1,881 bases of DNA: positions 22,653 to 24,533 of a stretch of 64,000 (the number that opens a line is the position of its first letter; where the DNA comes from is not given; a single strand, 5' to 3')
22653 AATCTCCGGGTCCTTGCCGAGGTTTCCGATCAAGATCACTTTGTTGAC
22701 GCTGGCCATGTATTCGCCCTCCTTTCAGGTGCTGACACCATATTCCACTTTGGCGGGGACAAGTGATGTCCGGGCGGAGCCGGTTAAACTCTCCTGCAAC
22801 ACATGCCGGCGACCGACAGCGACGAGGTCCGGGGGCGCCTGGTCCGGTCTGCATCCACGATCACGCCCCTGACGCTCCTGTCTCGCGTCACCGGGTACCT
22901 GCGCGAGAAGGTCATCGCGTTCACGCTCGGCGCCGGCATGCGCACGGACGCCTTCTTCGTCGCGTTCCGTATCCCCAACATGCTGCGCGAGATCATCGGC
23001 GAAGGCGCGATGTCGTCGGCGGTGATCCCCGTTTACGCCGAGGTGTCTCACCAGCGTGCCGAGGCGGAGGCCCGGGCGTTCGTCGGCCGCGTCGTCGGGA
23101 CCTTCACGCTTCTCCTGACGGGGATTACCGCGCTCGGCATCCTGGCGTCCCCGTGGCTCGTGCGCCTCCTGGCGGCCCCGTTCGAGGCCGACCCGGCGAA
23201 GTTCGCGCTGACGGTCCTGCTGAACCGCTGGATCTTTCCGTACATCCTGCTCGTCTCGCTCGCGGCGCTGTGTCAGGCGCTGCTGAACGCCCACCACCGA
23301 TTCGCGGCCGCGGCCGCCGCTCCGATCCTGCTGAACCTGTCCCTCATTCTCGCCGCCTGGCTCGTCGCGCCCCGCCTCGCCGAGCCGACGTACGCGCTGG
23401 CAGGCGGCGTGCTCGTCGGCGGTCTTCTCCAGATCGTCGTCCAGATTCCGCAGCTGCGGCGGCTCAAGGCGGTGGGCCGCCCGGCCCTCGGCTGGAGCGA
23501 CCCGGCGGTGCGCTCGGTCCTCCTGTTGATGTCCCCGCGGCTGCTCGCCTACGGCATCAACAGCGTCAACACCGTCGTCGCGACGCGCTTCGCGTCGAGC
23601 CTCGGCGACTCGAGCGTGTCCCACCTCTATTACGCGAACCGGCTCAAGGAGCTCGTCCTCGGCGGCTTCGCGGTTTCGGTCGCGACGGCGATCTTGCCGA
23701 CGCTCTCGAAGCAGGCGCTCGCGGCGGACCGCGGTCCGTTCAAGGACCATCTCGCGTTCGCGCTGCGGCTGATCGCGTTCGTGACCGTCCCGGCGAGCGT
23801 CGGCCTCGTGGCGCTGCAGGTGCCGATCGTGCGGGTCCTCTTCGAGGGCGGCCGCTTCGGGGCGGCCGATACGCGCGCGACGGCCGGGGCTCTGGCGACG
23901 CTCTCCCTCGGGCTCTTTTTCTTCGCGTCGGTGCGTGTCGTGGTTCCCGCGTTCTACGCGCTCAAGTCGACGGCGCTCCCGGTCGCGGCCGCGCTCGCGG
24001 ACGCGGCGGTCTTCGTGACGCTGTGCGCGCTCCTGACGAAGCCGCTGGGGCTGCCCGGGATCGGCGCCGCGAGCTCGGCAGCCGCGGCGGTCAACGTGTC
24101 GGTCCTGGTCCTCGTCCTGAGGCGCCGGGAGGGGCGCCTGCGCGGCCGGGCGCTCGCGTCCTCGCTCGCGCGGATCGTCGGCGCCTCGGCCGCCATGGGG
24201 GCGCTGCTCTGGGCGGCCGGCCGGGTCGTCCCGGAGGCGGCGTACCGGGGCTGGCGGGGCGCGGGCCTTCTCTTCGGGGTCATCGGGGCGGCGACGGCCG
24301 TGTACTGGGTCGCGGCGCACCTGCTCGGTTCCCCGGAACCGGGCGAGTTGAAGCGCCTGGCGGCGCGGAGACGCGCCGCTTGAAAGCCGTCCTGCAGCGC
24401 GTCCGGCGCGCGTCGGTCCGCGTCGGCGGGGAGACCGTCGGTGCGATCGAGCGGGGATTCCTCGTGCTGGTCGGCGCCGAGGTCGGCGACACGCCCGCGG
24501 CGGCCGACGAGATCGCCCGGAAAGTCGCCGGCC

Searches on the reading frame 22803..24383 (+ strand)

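Call 17: search_protein_families(library=pfam, proteins=[window:22803-24383:+])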
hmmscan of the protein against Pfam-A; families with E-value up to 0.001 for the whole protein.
window:22803-24383:+ (526 aa): 2 families
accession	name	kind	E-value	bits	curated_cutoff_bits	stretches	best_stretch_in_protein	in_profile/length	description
PF03023.19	MurJ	-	1.6e-115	386.7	27.4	1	38-472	1-432/451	Lipid II flippase MurJ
PF13440.11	Polysacc_synt_3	-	1.8e-08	34.5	23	1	148-347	92-284/293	Polysaccharide biosynthesis protein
